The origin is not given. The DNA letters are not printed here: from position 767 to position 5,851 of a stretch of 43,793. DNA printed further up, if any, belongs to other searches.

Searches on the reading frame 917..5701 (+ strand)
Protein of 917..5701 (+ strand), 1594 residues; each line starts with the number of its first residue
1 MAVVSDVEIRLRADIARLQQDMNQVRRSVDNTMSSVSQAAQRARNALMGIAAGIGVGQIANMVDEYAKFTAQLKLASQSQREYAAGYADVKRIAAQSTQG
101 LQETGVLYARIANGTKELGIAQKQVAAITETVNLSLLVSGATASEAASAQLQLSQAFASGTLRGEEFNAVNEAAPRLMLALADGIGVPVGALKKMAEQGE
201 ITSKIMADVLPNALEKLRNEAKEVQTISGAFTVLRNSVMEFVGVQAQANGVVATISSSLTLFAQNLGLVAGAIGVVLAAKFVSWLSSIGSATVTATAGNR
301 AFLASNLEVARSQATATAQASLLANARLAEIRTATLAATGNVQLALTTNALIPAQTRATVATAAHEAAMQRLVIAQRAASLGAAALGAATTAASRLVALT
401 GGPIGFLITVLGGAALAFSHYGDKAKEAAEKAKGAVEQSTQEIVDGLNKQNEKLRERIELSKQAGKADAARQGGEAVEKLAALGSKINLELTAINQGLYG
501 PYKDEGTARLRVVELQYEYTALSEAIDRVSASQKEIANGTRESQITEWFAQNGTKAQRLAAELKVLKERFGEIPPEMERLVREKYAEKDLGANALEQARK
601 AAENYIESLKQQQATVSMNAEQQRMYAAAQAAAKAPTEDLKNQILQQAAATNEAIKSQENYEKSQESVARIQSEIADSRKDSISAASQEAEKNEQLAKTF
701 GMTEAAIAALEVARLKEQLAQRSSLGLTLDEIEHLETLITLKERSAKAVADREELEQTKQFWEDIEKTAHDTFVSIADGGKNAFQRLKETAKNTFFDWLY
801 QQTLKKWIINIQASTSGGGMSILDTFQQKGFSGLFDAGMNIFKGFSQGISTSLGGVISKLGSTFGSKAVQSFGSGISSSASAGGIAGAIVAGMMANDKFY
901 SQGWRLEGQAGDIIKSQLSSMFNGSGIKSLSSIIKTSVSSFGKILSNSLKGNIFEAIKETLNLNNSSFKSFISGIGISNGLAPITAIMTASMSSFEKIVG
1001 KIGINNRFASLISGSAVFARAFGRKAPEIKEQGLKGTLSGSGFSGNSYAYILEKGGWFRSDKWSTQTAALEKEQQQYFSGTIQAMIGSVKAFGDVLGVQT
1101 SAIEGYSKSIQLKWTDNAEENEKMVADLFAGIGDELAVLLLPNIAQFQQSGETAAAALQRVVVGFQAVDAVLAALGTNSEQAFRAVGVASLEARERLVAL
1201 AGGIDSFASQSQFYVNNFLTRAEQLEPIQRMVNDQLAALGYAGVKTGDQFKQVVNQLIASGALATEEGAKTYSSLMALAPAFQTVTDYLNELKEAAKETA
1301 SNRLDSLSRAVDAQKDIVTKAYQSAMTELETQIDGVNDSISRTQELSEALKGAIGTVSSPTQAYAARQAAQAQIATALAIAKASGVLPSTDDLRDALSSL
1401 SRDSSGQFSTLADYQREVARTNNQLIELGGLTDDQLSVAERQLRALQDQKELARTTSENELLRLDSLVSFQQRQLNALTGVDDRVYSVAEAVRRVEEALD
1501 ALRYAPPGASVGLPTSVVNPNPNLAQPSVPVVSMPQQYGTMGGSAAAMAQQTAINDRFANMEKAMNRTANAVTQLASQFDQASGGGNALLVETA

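Call 70: search_protein_families(library=phrogs, proteins=[window:917-5701:+], max_evalue=0.00001)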
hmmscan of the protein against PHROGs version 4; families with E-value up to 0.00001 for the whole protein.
window:917-5701:+ (1594 aa): 19 families
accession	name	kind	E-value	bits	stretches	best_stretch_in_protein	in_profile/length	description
phrog_3519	-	tail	1.2e-94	319.8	1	1-728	4-750/959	tail length tape measure protein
phrog_339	-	tail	2.3e-89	302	1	1-764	3-791/1123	tail length tape measure protein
phrog_2335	-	tail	5.4e-64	217.8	1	11-752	431-1155/1536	tail length tape measure protein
phrog_1107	-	tail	5.9e-62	211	1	12-794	150-910/1252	tail length tape measure protein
phrog_3336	-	tail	7.8e-52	178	1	16-715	47-682/1051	tail length tape measure protein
phrog_8010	-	tail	1.2e-50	173.5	1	8-392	222-609/1543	tail length tape measure protein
phrog_7740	-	tail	8e-50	170.3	2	18-480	46-479/2151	tail length tape measure protein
phrog_12706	-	tail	5.3e-46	158.3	1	10-757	167-879/1244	tail length tape measure protein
phrog_1506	-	tail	1e-42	147.4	1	20-737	46-682/1269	tail length tape measure protein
phrog_17300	-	tail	4.8e-37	128.8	1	20-697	32-701/900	tail length tape measure protein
phrog_32885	-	tail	1.3e-36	126.9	1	19-297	12-294/948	tail length tape measure protein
phrog_25966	-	tail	1.3e-35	123.3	1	752-1500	714-1421/1651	tail length tape measure protein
phrog_16297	-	tail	3.7e-31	109.2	1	9-288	40-321/777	tail length tape measure protein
phrog_1068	-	tail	6e-25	89.1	1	10-413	61-443/706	tail length tape measure protein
phrog_16889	-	tail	8.2e-24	85.3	1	32-377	57-384/470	tail length tape measure protein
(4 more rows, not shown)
